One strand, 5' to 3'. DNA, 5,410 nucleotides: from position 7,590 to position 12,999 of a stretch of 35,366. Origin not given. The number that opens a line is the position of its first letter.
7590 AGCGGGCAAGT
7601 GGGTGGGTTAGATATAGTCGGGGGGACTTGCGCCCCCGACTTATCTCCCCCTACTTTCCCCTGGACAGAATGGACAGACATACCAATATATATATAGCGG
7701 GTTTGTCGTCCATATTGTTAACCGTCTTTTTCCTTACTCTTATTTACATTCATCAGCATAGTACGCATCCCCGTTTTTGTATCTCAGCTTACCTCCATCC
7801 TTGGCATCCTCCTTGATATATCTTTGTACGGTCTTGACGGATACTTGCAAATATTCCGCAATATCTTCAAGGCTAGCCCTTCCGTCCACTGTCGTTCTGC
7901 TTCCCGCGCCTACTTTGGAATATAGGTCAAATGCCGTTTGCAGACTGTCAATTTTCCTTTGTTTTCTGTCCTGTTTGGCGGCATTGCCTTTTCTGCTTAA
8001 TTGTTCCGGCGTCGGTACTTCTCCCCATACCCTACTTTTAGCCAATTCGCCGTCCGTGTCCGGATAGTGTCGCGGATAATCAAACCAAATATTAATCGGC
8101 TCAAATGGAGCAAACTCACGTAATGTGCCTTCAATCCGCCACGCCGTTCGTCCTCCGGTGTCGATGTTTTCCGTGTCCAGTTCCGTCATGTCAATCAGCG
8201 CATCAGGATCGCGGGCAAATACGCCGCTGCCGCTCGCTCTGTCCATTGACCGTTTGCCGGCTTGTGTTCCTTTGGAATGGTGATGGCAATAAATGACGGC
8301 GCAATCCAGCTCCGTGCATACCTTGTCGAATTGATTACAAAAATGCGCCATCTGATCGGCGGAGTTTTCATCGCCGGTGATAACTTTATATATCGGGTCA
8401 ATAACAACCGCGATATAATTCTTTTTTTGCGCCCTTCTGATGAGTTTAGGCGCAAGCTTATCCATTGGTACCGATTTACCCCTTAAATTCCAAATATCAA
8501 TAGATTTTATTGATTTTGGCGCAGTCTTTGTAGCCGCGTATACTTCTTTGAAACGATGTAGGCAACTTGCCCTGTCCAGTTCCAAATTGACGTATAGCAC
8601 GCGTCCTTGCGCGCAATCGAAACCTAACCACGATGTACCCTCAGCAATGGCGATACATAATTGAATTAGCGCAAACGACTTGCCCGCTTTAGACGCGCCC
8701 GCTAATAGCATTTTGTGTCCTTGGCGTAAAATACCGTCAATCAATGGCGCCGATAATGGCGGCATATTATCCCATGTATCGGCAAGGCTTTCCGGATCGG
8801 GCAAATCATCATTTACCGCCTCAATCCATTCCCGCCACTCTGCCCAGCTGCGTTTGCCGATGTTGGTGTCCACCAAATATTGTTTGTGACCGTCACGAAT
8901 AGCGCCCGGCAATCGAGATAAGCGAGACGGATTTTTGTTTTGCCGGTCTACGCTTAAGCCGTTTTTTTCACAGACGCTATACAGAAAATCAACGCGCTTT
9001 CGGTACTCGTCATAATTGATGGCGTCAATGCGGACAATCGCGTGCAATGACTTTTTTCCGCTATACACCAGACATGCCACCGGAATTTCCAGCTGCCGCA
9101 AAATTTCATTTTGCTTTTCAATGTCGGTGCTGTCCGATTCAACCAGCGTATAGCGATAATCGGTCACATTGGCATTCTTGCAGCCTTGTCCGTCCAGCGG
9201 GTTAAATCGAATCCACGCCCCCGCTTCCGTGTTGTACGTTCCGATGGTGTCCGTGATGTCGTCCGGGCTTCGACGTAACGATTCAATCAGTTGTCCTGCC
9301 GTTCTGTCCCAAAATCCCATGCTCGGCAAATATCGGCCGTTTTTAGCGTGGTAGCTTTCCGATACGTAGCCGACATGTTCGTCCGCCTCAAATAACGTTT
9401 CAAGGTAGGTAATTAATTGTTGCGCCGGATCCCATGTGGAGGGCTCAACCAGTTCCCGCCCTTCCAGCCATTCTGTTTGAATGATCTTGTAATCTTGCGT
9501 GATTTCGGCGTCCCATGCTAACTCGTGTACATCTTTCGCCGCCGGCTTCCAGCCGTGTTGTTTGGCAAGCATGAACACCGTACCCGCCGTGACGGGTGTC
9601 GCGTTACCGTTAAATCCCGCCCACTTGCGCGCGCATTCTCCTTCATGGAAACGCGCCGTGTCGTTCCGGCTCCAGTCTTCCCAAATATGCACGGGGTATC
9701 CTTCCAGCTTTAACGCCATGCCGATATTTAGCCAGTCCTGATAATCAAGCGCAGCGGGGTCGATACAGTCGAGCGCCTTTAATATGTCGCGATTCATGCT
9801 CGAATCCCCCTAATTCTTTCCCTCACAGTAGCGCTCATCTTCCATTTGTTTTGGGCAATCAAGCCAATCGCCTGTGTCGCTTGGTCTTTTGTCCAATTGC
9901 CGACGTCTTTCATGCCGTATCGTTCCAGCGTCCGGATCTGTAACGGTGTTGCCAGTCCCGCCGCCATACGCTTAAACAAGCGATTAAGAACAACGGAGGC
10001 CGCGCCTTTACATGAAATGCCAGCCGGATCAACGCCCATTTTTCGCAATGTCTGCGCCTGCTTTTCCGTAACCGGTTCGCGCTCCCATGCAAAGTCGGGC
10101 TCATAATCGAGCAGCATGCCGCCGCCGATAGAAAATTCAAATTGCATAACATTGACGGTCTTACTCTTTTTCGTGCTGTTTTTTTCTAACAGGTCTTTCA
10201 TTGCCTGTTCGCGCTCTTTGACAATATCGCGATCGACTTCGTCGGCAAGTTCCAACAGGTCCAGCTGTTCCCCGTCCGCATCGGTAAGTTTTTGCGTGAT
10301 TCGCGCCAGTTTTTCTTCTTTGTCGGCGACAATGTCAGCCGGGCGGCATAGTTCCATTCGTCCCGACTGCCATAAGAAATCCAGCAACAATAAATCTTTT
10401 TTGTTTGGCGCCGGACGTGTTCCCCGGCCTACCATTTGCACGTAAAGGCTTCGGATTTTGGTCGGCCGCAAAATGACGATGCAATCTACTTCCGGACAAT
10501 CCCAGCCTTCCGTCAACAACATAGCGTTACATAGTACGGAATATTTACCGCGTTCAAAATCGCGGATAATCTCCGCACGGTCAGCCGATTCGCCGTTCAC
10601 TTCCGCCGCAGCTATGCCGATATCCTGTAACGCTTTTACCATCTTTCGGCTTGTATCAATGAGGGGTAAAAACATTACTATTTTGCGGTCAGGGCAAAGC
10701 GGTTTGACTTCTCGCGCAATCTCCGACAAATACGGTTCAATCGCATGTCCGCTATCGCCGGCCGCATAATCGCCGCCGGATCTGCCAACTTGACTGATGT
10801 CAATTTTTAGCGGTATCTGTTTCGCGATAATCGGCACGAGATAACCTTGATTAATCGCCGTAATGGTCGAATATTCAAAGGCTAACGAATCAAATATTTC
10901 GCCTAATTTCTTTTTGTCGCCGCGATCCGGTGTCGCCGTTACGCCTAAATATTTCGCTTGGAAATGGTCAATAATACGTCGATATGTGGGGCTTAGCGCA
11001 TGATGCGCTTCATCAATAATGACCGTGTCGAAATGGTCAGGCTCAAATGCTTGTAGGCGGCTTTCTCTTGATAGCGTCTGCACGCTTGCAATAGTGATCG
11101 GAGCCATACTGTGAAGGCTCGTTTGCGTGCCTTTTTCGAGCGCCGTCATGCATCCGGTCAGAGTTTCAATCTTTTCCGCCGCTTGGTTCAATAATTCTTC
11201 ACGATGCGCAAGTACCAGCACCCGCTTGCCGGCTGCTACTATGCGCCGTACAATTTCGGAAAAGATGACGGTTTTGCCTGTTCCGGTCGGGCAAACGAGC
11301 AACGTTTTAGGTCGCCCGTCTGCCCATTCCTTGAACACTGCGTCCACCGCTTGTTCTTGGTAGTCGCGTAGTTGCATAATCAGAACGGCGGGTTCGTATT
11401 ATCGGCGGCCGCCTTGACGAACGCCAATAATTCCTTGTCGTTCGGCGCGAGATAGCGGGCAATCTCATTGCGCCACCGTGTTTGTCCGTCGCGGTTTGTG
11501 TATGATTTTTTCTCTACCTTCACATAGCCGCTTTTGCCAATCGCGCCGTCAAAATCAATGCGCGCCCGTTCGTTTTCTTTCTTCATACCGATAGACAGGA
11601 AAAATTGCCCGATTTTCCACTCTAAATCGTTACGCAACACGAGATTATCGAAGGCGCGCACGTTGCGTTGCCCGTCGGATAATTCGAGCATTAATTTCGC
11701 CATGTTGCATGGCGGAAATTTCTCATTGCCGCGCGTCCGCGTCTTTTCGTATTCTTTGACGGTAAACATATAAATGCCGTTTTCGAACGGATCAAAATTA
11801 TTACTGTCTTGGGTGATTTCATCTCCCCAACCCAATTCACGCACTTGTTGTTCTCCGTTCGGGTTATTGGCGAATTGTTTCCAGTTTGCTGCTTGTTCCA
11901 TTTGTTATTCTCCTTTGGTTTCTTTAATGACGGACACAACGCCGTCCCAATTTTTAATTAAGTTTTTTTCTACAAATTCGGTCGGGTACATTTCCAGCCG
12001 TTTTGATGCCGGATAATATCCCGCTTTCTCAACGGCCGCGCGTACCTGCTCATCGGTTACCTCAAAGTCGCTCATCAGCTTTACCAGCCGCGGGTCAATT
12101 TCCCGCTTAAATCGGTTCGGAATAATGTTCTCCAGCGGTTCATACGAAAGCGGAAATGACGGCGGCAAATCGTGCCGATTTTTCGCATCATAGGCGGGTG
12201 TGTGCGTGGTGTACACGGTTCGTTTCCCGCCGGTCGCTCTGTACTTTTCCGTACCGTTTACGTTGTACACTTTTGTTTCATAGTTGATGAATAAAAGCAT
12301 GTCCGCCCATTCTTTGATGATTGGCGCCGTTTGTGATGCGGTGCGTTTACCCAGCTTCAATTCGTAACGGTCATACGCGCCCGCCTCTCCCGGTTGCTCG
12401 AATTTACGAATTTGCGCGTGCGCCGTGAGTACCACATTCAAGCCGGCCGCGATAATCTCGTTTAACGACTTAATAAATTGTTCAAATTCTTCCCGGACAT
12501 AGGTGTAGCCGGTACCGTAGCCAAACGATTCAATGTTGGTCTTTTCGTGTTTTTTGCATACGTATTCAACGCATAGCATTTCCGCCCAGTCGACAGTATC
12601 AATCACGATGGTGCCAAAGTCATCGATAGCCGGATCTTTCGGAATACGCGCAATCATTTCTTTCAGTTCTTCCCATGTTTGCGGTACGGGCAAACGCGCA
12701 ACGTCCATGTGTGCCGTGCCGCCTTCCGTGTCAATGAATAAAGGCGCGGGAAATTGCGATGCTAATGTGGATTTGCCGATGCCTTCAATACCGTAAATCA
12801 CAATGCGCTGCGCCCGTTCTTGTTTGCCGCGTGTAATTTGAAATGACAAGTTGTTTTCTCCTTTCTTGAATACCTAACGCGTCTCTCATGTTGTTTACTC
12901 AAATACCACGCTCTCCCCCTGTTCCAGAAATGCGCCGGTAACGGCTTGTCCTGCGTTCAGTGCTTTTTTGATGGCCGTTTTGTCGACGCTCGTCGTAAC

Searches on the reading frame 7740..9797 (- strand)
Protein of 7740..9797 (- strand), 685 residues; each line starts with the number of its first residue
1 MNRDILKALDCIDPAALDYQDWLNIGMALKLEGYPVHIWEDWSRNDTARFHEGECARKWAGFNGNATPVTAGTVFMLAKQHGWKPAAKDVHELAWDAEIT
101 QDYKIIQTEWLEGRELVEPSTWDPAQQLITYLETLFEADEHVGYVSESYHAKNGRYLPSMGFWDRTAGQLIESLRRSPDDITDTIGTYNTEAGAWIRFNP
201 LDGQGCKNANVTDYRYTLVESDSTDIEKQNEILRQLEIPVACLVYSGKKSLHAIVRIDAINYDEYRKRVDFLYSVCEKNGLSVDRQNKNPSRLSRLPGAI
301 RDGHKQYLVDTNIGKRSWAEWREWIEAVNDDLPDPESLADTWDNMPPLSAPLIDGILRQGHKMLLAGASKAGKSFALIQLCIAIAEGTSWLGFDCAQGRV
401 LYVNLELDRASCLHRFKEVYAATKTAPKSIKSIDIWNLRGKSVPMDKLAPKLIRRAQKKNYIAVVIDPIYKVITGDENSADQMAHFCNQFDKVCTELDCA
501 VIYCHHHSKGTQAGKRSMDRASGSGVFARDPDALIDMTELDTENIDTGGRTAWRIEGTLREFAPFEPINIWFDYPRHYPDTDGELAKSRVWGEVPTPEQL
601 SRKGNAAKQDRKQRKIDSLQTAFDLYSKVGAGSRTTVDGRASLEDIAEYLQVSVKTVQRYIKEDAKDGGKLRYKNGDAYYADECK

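Call 72: search_protein_families(library=pfam, max_evalue=0.001, proteins=[window:7740-9797:-])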
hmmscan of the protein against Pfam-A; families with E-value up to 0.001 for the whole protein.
window:7740-9797:- (685 aa): 3 families
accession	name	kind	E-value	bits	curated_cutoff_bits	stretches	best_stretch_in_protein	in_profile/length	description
PF13481.12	AAA_25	-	5e-30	105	27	1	343-511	16-194/195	AAA domain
PF08707.16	PriCT_2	-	1.1e-19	70.9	22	1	6-78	2-77/77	Primase C terminal 2 (PriCT-2)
PF12728.13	HTH_17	-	0.00055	20.6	27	0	642-663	3-24/51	Helix-turn-helix domain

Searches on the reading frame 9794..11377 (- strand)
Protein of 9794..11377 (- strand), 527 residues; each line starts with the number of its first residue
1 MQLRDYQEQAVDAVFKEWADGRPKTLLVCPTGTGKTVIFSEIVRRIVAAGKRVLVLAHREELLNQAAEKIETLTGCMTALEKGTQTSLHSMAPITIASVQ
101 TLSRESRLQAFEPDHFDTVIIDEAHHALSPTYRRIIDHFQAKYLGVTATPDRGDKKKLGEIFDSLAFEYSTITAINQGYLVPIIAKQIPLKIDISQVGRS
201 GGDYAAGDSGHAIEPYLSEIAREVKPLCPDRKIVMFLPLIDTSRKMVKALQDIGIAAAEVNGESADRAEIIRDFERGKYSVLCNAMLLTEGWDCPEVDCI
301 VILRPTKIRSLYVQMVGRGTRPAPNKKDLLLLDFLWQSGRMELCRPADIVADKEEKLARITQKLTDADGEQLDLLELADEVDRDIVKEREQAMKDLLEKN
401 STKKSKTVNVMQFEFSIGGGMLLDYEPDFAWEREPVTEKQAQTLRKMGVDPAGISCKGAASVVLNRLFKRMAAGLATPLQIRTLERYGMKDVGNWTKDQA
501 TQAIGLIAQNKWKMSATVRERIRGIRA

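Call 72: search_protein_families(library=pfam, max_evalue=0.001, proteins=[window:9794-11377:-])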
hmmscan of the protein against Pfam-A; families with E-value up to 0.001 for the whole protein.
window:9794-11377:- (527 aa): 10 families
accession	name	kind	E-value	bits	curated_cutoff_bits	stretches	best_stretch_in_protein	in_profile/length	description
PF04851.21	ResIII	-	1.2e-35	123.2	22.5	1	1-152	2-164/164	Type III restriction enzyme, res subunit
PF00270.35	DEAD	-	2.3e-13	50.7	26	1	5-152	2-162/167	DEAD/DEAH box helicase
PF00271.37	Helicase_C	-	6.6e-13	49.3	23.5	1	230-321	15-108/110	Helicase conserved C-terminal domain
PF18766.7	SWI2_SNF2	-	3e-11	43.8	26.7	1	7-188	2-193/221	SWI2/SNF2 ATPase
PF13604.12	AAA_30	-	5.5e-08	33.2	27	1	3-148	2-121/191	AAA domain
PF13086.12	AAA_11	-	2.9e-07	31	27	0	3-72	2-74/257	AAA domain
PF09848.15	SLFN-g3_helicase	-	2.5e-05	24.1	24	1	31-129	10-93/354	Schlafen group 3, DNA/RNA helicase domain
PF13245.12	AAA_19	-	0.00011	22.9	25.1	1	23-138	12-113/134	AAA domain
PF25199.1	nSTAND_NTPase5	-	0.00027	21.2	34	1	4-73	22-93/145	Novel STAND NTPase 5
PF13191.12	AAA_16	-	0.00057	20.8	32.6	1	4-89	5-91/167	AAA ATPase domain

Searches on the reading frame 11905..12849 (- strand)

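Call 72: search_protein_families(library=pfam, max_evalue=0.001, proteins=[window:11905-12849:-])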
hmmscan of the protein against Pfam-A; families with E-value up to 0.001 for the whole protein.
window:11905-12849:- (314 aa): 1 family
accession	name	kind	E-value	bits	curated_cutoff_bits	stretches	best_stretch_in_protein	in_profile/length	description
PF13479.12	AAA_24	-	7.4e-61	205.8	27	1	13-226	2-195/195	AAA domain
